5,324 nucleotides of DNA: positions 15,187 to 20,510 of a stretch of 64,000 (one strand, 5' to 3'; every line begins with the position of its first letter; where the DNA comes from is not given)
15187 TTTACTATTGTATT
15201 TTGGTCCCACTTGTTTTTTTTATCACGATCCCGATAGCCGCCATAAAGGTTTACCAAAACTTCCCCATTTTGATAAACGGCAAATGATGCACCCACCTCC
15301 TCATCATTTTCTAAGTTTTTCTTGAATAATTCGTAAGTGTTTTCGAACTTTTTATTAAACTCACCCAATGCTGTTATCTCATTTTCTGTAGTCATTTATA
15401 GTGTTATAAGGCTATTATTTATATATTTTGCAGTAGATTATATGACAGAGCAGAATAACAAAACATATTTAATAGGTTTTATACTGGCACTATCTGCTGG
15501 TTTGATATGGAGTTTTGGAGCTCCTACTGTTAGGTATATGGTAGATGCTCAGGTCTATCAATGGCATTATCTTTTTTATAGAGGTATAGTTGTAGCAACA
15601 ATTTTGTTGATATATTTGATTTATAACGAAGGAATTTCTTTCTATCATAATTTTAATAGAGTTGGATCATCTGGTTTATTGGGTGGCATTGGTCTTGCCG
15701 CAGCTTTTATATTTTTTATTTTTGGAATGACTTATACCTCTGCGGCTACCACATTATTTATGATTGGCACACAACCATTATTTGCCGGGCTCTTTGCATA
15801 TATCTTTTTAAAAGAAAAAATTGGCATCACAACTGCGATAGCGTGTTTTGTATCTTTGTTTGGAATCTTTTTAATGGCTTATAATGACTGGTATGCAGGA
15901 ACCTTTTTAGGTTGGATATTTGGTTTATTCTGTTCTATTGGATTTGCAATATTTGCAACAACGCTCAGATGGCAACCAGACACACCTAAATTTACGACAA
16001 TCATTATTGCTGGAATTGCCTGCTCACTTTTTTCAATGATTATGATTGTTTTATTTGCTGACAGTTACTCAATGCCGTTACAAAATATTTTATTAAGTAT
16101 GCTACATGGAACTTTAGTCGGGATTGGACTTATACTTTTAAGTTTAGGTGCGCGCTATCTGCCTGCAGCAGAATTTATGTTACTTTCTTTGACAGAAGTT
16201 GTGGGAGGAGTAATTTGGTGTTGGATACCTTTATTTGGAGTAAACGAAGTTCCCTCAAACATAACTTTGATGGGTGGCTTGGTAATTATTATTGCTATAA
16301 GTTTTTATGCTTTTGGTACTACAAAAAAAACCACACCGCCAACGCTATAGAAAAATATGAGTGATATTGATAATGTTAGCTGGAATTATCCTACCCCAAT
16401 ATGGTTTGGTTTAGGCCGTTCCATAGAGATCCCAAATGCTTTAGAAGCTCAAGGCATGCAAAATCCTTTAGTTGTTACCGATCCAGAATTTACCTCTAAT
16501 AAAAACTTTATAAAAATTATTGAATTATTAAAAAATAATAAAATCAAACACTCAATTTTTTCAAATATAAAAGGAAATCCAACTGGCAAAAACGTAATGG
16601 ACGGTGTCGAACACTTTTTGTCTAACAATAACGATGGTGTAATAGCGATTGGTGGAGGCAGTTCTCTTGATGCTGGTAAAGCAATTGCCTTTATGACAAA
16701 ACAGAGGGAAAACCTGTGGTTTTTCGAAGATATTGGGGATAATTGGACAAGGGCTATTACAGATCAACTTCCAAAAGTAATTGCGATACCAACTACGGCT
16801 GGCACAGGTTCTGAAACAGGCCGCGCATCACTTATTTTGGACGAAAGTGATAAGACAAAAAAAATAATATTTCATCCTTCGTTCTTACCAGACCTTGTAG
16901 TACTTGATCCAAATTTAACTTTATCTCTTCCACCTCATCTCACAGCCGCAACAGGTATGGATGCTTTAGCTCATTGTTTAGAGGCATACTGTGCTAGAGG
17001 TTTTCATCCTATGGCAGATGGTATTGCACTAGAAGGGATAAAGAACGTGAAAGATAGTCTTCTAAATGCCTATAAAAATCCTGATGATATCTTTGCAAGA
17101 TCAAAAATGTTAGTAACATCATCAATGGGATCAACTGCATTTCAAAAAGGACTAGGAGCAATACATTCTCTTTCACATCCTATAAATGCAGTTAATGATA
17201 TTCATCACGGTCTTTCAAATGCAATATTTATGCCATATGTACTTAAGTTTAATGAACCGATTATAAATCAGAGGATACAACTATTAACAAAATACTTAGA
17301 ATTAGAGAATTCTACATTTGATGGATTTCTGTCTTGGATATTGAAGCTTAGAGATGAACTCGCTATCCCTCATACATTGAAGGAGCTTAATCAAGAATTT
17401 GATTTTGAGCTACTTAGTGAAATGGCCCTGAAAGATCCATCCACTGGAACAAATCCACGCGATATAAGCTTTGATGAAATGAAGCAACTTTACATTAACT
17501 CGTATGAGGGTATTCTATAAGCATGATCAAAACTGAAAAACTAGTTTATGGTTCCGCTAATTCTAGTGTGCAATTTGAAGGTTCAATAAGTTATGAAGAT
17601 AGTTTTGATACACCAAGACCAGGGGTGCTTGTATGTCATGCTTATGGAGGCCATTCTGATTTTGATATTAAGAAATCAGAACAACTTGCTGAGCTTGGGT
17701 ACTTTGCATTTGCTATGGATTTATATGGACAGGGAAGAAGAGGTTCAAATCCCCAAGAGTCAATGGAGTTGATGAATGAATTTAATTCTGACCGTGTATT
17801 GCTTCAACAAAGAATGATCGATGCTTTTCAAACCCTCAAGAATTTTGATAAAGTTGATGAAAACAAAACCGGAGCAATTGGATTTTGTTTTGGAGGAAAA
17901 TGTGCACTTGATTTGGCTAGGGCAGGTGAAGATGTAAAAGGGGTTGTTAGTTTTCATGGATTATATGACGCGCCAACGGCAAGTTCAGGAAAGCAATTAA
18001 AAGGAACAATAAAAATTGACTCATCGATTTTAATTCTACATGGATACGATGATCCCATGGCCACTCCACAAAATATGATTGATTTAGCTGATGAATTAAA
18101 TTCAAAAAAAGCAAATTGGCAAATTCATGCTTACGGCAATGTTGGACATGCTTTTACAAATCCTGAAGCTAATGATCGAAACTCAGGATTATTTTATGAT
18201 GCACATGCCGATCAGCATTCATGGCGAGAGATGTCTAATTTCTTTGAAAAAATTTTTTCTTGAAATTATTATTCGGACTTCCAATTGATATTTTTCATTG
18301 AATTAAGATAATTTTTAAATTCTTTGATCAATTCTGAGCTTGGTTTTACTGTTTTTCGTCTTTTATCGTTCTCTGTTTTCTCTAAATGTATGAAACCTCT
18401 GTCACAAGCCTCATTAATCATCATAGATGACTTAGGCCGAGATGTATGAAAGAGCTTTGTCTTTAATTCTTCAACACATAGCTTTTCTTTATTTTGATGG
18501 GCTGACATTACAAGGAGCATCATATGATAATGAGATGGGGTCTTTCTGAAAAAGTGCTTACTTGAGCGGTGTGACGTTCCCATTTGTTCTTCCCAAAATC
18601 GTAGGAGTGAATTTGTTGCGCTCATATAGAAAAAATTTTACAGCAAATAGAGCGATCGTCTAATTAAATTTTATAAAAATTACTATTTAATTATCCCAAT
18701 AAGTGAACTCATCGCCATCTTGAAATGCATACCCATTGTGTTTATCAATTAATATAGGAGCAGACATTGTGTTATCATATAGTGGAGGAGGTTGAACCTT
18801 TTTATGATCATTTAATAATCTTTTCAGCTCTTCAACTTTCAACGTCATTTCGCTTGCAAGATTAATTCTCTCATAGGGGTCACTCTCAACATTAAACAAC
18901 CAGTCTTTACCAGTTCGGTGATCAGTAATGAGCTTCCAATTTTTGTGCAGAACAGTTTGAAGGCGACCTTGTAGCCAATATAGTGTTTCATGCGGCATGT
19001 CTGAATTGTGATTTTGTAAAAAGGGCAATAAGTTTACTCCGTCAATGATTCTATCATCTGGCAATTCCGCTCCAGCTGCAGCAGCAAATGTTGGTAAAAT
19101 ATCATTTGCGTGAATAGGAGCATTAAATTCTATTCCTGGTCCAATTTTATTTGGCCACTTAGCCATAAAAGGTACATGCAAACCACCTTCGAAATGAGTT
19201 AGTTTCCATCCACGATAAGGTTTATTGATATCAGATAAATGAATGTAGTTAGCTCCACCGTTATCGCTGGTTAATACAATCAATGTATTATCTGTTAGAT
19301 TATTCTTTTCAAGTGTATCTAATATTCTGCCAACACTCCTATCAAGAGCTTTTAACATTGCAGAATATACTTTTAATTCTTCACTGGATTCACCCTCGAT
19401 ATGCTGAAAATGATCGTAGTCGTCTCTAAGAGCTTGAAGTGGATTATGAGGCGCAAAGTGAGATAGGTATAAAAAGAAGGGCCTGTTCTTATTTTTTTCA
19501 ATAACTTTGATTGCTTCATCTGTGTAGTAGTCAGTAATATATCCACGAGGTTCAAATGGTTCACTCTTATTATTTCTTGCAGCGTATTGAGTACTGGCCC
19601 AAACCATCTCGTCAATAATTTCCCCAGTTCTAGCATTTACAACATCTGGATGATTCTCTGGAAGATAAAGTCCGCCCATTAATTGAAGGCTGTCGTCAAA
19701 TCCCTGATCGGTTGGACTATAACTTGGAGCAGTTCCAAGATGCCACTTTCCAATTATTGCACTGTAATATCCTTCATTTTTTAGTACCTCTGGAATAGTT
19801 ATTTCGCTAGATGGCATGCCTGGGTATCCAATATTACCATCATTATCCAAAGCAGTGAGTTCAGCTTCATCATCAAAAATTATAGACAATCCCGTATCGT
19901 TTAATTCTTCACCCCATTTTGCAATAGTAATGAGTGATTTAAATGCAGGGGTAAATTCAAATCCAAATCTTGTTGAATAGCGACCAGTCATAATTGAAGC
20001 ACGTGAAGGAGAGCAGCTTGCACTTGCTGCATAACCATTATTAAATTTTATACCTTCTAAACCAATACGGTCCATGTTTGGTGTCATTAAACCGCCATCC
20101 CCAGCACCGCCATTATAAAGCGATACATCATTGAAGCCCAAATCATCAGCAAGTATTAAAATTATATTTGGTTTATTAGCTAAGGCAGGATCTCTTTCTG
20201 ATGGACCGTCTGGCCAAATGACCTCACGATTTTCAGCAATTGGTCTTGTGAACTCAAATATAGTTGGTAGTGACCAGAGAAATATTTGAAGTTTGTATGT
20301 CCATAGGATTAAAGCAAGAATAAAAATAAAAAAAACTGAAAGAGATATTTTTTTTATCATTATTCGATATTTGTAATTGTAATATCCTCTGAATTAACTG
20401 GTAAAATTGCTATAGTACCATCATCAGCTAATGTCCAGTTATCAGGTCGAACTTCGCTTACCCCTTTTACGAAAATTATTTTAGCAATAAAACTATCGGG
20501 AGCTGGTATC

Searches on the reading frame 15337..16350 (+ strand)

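Call 71: search_protein_families(library=ncbifam, proteins=[window:15337-16350:+])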
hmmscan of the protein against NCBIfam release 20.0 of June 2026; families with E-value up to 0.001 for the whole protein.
window:15337-16350:+ (337 aa): 1 family
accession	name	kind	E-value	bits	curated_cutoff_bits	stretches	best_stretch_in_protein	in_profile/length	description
TIGR00950.1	2A78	equivalog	1.3e-12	47.7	230.2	1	64-320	7-262/264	carboxylate/amino acid/amine transporter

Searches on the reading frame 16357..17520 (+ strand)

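Call 71: search_protein_families(library=ncbifam, proteins=[window:16357-17520:+])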
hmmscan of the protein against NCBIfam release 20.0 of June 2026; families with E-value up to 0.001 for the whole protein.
window:16357-17520:+ (387 aa): 17 families
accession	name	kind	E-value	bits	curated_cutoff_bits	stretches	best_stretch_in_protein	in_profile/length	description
NF058672.1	4HyButDHCUPNE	equivalog_domain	1e-94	317.8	500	1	10-381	5-376/378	4-hydroxybutyrate dehydrogenase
TIGR02638.1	lactal_redase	equivalog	4.6e-77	259.4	523.15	1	15-379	10-379/379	lactaldehyde reductase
NF041833.1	Fe_ADH_ErcA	equivalog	2.1e-75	254.2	550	1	17-381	13-380/382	alcohol dehydrogenase-like regulatory protein ErcA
NF007911.0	PRK10624.1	equivalog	1.3e-71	241.6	537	1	16-381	12-380/382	lactaldehyde reductase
NF010378.0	PRK13805.1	equivalog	1.3e-66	225.1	951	1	11-385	461-866/872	bifunctional acetaldehyde-CoA/alcohol dehydrogenase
NF053866.1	CholDhdGbsBBac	equivalog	1.4e-65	221.5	550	1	8-383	11-391/392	choline dehydrogenase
NF011998.0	PRK15454.1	equivalog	2.4e-53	181.3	556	1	31-380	46-392/395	ethanolamine utilization ethanol dehydrogenase EutG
NF007363.0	PRK09860.1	equivalog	1.2e-52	179.3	581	1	28-379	25-379/383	L-threonine dehydrogenase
TIGR03405.1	Phn_Fe-ADH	equivalog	2.5e-44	151.5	423.7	1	12-314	4-303/355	iron-containing alcohol dehydrogenase PsrA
NF050025.1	SulfAcetaldRedSarD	equivalog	1.4e-42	145.9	700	1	16-307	12-299/385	sulfoacetaldehyde reductase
TIGR04266.1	NDMA_methanol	equivalog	2.5e-40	138.6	625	1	62-314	65-318/420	NDMA-dependent methanol dehydrogenase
NF011717.0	PRK15138.1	equivalog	2.2e-20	73.1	645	1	6-299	3-296/387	alcohol dehydrogenase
NF041822.1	daptide_DH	equivalog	7.4e-17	61.3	300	1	39-211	5-175/363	daptide-type RiPP biosynthesis dehydogenase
NF006941.0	PRK09423.1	subfamily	7.3e-13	48.1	336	2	29-116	25-109/367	glycerol dehydrogenase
NF047954.1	PrpdilGlycDhGldA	equivalog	2e-07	30.6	700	0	136-224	107-195/365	bifunctional L-1,2-propanediol dehydrogenase/glycerol dehydrogenase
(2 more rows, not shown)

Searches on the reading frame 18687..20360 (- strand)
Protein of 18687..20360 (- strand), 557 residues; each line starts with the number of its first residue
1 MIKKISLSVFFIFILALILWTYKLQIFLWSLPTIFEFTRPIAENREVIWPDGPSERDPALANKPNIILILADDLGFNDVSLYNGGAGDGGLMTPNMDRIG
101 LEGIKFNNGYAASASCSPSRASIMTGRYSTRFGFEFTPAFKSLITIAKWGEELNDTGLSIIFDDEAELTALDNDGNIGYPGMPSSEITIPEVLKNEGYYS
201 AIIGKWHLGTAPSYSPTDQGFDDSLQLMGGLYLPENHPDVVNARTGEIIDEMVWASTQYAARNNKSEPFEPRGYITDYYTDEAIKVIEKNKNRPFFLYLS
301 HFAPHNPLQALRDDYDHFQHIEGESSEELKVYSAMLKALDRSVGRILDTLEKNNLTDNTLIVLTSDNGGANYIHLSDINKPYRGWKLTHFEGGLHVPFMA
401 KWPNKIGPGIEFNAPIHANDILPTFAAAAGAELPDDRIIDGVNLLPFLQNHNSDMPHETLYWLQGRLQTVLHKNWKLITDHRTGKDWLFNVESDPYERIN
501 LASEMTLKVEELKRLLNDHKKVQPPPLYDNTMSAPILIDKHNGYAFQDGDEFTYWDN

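Call 71: search_protein_families(library=ncbifam, proteins=[window:18687-20360:-])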
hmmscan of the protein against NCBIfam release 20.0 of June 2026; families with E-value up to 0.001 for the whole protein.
window:18687-20360:- (557 aa): 6 families
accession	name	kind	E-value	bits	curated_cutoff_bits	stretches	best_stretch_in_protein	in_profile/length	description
NF010322.0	PRK13759.1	equivalog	6.6e-44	150.2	481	3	330-515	268-452/486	arylsulfatase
TIGR03417.1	chol_sulfatase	equivalog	8.2e-33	114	433.45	2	327-515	250-432/500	choline-sulfatase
NF045661.1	HdlasePehA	equivalog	8.7e-27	93.9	900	2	331-455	283-399/506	phosphoric/sulfuric ester hydrolase PehA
NF052527.1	Mn_arylsulf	exception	5.7e-20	71.7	850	2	63-135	1-73/479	manganese-dependent arylsulfatase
NF053595.1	LptchSynLtaSGpos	equivalog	3.2e-05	22.7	970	1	271-433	372-530/626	lipoteichoic acid synthase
NF038282.1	LapC_YejM_PbgA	exception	0.00016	20.1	825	1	322-406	404-479/584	LPS biosynthesis-modulating metalloenzyme YejM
